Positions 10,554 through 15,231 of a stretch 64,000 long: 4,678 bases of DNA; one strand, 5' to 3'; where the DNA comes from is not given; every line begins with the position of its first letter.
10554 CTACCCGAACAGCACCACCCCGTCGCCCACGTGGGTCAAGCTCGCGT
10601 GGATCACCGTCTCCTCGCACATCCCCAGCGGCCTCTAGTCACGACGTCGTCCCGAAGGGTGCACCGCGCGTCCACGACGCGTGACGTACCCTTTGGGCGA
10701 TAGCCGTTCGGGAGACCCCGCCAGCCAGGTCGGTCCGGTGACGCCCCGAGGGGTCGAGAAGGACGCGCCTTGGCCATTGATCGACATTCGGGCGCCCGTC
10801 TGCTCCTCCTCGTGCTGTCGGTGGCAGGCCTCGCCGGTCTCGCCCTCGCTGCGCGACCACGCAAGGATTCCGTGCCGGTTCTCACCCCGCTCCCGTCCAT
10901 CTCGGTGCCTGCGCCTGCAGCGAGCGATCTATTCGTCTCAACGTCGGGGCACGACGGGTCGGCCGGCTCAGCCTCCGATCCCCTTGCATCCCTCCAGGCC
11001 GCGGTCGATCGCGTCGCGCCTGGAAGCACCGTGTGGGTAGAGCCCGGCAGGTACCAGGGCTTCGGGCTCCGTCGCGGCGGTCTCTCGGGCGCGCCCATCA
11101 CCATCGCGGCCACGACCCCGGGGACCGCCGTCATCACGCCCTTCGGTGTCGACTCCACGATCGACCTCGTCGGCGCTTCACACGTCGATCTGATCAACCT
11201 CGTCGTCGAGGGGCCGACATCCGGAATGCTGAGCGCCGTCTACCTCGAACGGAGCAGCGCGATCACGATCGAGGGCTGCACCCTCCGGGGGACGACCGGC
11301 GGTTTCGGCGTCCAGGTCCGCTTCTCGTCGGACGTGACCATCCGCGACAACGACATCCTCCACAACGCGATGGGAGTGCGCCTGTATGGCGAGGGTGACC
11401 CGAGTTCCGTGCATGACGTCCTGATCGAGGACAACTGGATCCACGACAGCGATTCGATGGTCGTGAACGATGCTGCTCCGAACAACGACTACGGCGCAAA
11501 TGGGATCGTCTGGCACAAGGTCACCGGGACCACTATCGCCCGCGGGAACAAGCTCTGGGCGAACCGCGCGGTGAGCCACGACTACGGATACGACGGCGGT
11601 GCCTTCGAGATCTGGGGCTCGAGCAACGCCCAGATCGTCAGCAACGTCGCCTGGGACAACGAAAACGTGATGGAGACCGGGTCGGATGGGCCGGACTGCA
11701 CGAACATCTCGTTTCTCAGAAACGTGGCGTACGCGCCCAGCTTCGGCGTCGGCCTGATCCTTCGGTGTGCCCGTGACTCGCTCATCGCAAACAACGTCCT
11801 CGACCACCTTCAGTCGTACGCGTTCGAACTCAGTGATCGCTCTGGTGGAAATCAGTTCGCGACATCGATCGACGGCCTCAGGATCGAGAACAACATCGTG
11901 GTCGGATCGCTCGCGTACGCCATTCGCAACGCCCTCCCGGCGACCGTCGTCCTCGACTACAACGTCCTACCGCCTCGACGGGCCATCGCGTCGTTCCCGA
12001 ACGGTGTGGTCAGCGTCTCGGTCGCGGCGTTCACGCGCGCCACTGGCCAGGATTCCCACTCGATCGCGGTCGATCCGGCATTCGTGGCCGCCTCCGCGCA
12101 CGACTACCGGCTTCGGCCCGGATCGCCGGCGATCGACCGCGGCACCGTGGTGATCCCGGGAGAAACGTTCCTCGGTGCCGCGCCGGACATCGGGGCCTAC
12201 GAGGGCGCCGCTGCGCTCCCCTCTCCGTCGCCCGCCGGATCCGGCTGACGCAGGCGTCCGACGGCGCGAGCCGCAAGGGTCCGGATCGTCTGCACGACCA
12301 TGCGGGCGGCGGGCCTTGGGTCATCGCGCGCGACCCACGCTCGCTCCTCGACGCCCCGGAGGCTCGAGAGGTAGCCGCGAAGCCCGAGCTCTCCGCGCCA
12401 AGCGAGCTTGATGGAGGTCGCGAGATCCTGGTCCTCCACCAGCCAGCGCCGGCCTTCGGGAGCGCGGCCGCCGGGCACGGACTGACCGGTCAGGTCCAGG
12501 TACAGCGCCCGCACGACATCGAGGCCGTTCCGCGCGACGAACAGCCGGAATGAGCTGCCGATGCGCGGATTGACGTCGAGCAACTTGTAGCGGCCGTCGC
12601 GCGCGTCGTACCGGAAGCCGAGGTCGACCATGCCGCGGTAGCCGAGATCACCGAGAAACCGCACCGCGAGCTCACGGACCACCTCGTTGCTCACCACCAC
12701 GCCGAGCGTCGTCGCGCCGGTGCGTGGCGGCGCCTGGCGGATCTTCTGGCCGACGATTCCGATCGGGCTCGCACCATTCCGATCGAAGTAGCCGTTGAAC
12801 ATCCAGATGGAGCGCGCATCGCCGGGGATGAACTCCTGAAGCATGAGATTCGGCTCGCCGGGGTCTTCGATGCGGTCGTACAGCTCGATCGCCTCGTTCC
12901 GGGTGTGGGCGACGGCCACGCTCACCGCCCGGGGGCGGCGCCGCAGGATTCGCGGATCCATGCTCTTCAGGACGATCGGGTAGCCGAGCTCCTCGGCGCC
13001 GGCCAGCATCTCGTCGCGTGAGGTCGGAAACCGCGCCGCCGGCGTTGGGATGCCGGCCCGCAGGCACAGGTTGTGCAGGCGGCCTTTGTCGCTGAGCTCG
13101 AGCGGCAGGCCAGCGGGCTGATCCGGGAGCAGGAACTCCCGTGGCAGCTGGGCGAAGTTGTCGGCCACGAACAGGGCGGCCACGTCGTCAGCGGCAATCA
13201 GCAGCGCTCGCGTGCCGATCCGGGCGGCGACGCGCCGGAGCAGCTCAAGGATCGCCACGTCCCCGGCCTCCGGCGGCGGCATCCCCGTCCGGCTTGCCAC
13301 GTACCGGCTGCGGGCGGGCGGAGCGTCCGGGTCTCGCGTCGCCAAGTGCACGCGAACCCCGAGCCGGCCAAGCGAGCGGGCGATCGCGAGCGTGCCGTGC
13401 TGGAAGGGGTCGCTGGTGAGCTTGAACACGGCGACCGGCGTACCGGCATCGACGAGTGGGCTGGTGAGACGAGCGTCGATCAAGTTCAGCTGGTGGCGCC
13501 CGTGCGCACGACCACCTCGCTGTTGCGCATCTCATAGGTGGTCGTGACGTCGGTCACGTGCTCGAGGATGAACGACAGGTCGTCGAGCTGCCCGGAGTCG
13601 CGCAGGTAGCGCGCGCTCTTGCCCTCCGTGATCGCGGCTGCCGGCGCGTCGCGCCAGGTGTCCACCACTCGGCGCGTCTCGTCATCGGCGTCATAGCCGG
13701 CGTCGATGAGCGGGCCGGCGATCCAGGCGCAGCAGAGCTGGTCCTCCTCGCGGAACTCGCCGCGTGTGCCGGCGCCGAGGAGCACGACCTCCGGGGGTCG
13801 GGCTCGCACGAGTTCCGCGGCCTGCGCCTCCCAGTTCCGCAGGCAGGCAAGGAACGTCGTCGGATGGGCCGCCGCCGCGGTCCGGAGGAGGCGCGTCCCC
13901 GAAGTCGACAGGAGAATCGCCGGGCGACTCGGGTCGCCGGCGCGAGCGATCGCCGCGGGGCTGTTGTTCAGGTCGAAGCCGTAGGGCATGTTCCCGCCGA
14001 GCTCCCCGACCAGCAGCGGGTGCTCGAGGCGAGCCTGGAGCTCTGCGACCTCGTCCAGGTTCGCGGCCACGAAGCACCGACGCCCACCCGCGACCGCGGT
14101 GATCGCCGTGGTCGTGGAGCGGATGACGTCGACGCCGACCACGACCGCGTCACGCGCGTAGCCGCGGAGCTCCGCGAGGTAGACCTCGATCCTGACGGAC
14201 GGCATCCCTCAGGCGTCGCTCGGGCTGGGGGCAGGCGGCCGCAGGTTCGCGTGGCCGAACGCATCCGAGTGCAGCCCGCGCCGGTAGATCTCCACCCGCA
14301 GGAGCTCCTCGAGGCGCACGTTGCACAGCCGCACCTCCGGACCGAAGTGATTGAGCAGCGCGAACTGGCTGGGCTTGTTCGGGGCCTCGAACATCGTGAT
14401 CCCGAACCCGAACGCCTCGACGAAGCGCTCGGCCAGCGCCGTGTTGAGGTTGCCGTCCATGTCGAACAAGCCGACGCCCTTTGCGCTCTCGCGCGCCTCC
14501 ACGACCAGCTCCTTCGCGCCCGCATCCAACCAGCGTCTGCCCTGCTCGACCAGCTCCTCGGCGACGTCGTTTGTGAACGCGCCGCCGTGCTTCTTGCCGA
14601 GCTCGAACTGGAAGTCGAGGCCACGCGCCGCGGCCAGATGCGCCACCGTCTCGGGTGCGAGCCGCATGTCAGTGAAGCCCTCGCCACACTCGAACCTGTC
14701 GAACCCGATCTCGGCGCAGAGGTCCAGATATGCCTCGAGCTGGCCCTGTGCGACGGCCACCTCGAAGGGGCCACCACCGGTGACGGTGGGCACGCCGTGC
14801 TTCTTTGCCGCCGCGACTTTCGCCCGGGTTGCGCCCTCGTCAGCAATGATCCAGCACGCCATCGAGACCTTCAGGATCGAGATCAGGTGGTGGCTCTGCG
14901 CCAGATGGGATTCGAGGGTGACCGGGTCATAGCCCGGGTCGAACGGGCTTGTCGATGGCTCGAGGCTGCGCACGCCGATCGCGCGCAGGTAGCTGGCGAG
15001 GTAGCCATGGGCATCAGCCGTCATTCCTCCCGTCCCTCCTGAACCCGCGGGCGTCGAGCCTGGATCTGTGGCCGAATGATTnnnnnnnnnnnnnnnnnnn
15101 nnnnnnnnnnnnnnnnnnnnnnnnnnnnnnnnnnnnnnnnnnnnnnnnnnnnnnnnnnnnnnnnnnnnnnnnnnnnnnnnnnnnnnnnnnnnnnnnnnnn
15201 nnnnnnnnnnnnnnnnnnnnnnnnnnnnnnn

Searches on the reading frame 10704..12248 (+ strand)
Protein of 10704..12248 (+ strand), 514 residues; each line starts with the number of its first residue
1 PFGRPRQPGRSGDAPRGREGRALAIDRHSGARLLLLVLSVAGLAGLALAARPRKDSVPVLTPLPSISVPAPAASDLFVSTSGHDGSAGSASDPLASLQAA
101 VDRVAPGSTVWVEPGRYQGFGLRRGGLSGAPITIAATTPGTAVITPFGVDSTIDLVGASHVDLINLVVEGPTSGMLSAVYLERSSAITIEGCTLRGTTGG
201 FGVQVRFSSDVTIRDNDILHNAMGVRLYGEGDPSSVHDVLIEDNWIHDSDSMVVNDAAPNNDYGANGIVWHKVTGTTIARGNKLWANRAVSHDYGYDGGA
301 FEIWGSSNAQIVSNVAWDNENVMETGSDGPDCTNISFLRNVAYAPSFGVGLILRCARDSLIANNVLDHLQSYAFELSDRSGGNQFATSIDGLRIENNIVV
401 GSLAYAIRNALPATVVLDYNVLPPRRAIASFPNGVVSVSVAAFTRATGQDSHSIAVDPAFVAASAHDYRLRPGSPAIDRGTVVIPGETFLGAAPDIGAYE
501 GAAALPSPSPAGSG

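Call 53: search_protein_families(library=pfam, proteins=[window:10704-12248:+], max_evalue=0.0001)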
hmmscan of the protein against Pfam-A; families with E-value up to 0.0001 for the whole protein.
window:10704-12248:+ (514 aa): 2 families
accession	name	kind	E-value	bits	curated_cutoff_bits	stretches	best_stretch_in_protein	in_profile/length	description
PF13229.12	Beta_helix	-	3.5e-13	49.9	25.9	1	171-315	21-157/158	Right handed beta helix region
PF05048.19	NosD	-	1.4e-10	41.5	23.6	1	150-326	16-180/212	Periplasmic copper-binding protein (NosD)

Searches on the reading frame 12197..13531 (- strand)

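Call 53: search_protein_families(library=pfam, proteins=[window:12197-13531:-], max_evalue=0.0001)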
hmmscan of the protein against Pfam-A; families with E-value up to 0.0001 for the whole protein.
window:12197-13531:- (444 aa): 2 families
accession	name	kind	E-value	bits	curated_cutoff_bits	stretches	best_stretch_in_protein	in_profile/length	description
PF02786.22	CPSase_L_D2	-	4.9e-06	26.7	19.8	0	283-341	139-197/211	Carbamoyl-phosphate synthase L chain, ATP binding domain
PF13549.11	ATP-grasp_5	-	1.4e-05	25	27.6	1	155-200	18-63/221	ATP-grasp domain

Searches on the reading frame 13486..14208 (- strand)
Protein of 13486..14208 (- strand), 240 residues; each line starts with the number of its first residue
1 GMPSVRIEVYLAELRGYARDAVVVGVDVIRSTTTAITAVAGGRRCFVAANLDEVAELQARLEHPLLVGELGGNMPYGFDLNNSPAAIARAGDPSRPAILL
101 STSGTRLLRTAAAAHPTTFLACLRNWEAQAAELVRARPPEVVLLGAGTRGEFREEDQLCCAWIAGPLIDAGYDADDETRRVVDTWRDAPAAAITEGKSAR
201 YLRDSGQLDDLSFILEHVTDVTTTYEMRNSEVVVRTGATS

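Call 54: search_protein_families(library=pfam, proteins=[window:13486-14208:-], max_evalue=0.0001)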
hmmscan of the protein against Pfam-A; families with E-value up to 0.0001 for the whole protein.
window:13486-14208:- (240 aa): 1 family
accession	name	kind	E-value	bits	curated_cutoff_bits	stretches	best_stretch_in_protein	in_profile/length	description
PF04029.19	2-ph_phosp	-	1.4e-33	116.4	26.4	1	19-217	13-214/226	2-phosphosulpholactate phosphatase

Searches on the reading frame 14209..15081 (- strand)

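Call 54: search_protein_families(library=pfam, proteins=[window:14209-15081:-], max_evalue=0.0001)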
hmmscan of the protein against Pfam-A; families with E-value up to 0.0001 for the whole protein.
window:14209-15081:- (290 aa): 1 family
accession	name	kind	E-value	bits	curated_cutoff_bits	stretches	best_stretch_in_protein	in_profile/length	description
PF02679.21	ComA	-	4.8e-45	154.3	25.2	1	47-273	16-243/243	(2R)-phospho-3-sulfolactate synthase (ComA)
